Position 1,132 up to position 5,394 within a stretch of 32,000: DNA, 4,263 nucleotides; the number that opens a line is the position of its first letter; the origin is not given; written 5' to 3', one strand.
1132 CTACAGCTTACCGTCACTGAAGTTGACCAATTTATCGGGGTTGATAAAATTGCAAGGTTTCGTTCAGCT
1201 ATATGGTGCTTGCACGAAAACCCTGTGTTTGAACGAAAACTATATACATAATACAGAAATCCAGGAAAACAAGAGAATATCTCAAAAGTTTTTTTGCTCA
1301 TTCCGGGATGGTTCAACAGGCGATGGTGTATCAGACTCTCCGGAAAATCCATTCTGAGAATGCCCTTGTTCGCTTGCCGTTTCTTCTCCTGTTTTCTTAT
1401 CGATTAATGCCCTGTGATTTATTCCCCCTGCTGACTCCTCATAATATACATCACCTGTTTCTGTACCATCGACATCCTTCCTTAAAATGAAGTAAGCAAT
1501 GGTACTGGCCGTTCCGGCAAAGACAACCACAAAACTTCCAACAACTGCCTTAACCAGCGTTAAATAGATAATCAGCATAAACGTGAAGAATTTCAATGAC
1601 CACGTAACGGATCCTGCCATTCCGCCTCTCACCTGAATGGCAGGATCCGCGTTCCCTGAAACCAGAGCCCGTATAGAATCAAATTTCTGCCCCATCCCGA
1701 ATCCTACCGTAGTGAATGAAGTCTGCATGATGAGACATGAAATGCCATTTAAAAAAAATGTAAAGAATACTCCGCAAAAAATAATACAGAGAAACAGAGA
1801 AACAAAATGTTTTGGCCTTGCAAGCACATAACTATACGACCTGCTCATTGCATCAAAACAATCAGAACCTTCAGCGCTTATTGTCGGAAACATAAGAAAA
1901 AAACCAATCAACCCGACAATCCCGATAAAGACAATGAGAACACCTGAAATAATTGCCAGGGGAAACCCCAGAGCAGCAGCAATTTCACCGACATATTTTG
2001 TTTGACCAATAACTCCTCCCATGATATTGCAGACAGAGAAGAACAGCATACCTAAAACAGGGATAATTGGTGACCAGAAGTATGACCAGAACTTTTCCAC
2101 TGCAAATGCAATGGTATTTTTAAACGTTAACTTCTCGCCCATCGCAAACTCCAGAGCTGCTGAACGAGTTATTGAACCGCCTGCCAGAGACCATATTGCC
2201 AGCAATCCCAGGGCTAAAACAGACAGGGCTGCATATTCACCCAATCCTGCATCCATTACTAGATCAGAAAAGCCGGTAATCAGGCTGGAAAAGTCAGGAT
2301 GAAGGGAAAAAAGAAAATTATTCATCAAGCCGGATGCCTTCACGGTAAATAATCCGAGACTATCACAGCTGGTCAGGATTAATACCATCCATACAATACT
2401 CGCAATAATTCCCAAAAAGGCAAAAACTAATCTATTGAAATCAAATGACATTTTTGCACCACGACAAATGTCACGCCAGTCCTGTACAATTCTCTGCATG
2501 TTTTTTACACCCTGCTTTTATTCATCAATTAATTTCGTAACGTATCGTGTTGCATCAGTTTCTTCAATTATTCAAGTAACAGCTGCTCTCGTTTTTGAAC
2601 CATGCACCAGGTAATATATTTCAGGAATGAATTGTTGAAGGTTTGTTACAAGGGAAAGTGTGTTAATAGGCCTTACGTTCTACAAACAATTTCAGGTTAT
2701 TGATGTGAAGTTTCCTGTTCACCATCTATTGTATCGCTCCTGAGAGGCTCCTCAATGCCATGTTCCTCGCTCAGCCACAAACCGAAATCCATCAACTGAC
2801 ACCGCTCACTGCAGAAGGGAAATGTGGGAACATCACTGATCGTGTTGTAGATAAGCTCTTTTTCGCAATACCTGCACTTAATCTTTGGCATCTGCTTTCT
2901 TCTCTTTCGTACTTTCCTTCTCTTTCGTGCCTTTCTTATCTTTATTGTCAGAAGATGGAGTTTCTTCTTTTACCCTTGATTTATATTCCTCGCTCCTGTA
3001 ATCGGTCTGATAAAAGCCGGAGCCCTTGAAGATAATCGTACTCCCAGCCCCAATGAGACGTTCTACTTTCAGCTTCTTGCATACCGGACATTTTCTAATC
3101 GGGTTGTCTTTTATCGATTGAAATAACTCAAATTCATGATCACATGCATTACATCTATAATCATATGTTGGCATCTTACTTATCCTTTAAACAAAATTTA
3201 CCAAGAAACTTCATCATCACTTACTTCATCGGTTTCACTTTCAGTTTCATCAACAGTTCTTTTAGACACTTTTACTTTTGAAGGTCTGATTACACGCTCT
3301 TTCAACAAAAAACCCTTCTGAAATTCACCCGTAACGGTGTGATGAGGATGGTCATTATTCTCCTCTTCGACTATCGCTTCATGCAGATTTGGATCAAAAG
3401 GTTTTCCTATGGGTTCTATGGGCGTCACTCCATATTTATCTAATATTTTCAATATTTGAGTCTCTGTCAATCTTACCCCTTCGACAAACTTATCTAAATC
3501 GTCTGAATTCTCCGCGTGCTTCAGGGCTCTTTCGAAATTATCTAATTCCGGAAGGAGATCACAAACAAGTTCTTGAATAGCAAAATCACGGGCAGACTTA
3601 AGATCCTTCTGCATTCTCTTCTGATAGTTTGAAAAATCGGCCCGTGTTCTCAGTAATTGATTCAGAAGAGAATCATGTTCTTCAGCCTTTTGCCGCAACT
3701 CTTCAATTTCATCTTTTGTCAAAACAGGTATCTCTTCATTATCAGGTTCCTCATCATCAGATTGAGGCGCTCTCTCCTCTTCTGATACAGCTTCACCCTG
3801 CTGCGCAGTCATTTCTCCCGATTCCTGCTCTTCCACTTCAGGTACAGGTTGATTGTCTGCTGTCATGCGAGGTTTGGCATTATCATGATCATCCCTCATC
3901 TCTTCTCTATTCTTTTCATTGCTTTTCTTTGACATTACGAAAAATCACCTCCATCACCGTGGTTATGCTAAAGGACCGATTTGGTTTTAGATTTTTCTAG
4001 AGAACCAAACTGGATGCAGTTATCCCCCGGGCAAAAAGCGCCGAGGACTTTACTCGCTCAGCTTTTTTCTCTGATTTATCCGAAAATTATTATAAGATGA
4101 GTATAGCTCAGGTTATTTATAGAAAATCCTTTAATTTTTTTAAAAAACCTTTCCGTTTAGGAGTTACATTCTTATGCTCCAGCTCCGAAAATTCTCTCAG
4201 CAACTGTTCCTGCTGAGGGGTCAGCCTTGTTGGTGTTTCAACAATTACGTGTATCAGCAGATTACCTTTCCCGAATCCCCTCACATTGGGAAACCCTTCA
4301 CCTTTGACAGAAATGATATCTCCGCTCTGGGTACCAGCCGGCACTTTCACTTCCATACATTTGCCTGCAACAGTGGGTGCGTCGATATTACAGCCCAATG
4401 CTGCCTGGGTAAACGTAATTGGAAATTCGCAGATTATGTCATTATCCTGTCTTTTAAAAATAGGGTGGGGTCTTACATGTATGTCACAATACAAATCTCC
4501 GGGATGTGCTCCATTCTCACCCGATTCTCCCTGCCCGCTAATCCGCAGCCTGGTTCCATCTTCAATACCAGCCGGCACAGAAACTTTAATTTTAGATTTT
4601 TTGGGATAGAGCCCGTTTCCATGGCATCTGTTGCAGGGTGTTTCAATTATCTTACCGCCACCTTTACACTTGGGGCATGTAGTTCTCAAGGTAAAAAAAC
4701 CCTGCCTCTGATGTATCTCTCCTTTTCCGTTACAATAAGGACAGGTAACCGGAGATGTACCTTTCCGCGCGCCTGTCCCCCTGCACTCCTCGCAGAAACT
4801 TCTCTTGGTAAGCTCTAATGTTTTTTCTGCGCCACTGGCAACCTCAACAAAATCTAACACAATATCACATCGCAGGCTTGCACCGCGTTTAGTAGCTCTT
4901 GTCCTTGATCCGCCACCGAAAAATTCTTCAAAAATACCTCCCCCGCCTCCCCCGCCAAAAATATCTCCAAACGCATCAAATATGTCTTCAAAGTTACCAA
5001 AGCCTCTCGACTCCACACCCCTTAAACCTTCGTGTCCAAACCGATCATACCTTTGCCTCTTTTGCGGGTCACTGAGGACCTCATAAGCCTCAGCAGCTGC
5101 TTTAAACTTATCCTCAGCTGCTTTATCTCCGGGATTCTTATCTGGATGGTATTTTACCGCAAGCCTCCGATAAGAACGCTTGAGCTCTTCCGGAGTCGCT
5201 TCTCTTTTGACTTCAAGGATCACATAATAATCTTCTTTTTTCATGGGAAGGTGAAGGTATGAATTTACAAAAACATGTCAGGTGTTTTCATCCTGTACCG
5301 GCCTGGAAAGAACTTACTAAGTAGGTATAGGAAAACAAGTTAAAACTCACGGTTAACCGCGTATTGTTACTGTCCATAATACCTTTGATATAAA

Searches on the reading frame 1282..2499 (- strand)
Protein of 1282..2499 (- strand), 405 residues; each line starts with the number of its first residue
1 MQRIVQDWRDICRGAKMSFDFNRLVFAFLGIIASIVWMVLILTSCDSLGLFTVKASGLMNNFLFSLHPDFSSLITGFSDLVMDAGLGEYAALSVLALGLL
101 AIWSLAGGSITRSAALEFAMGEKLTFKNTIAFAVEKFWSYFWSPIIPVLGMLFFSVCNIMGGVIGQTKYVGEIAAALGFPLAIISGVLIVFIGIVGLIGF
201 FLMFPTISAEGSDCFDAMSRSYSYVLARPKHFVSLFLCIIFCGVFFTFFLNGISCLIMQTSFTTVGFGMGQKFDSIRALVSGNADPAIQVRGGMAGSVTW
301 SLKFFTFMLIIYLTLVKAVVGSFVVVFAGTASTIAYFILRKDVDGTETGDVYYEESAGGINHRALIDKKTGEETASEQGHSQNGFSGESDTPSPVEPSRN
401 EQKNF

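Call 31: search_protein_families(library=pfam, proteins=[window:1282-2499:-])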
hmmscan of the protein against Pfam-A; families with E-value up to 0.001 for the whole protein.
window:1282-2499:- (405 aa): 0 families

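Call 36: find_encoding_contigs(protein=window:1282-2499:-, flank=10000, max_places=6)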
Protein window:1282-2499:- (405 aa): 1 contig read that carries it; 1 place shown.
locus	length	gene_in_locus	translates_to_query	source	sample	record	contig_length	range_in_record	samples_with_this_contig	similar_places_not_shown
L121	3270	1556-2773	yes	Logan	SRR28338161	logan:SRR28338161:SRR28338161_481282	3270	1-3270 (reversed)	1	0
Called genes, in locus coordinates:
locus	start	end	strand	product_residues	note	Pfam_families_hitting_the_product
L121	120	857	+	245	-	PF01025:GrpE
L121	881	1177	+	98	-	PF09723:Zn_ribbon_8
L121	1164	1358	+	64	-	PF03884:YacG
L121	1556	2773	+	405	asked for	-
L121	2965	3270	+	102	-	?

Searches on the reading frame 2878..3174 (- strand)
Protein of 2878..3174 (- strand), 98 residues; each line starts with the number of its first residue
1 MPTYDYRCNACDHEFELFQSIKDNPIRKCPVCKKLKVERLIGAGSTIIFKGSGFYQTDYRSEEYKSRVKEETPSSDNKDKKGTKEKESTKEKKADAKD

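Call 42: find_encoding_contigs(protein=window:2878-3174:-, flank=10000, max_places=4)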
Protein window:2878-3174:- (98 aa): 2 contigs read that carry it; 2 places shown.
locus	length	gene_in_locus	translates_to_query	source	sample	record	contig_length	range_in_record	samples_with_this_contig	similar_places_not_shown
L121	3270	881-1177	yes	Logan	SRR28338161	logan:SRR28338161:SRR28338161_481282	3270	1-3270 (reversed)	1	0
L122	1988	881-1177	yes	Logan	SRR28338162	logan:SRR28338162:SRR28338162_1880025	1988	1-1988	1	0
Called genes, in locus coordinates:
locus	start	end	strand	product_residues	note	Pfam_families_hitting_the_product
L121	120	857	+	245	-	PF01025:GrpE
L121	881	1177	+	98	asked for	PF09723:Zn_ribbon_8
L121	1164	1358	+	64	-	PF03884:YacG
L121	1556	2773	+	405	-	-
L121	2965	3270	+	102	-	?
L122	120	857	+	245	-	PF01025:GrpE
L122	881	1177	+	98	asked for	PF09723:Zn_ribbon_8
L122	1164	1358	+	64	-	PF03884:YacG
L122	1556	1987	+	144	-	?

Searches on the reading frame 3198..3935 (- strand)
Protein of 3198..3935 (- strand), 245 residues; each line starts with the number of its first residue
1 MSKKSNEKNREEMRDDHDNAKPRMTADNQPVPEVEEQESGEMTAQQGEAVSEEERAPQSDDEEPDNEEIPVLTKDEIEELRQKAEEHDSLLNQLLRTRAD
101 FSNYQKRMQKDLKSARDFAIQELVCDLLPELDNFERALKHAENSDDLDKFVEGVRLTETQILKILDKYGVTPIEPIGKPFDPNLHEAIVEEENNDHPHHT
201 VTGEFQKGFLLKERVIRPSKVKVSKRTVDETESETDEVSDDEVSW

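Call 31: search_protein_families(library=pfam, proteins=[window:3198-3935:-])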
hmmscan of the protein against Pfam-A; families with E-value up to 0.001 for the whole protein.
window:3198-3935:- (245 aa): 1 family
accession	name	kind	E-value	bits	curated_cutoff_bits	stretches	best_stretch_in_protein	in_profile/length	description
PF01025.24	GrpE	-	9.1e-51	172.3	25.8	1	61-225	5-165/165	GrpE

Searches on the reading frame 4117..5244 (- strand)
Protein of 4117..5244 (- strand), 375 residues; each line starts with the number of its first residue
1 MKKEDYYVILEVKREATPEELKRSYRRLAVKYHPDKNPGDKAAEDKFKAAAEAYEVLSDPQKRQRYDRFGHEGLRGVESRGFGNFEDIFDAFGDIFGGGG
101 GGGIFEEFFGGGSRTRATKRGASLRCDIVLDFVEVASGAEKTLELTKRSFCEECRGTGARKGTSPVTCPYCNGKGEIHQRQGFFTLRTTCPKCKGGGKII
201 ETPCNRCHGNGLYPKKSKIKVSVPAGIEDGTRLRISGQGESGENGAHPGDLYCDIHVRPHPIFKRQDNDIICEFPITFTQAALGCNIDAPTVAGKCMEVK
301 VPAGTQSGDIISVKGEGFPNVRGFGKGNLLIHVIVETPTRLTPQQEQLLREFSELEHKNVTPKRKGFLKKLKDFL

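Call 31: search_protein_families(library=pfam, proteins=[window:4117-5244:-])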
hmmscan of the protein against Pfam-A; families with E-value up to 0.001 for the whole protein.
window:4117-5244:- (375 aa): 4 families
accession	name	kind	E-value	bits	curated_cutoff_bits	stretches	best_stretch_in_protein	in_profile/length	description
PF01556.23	DnaJ_C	-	9.6e-46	156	26.6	1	125-338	2-152/152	DnaJ C terminal domain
PF00226.36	DnaJ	-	4.1e-26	91.3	27.8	1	5-67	1-63/63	DnaJ domain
PF00684.25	DnaJ_CXXCXGXG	-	1.6e-15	57.6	32.7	1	151-211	1-65/65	DnaJ central domain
PF15777.11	Anti-TRAP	-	2.7e-06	27.7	32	0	150-182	12-47/59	Tryptophan RNA-binding attenuator protein inhibitory protein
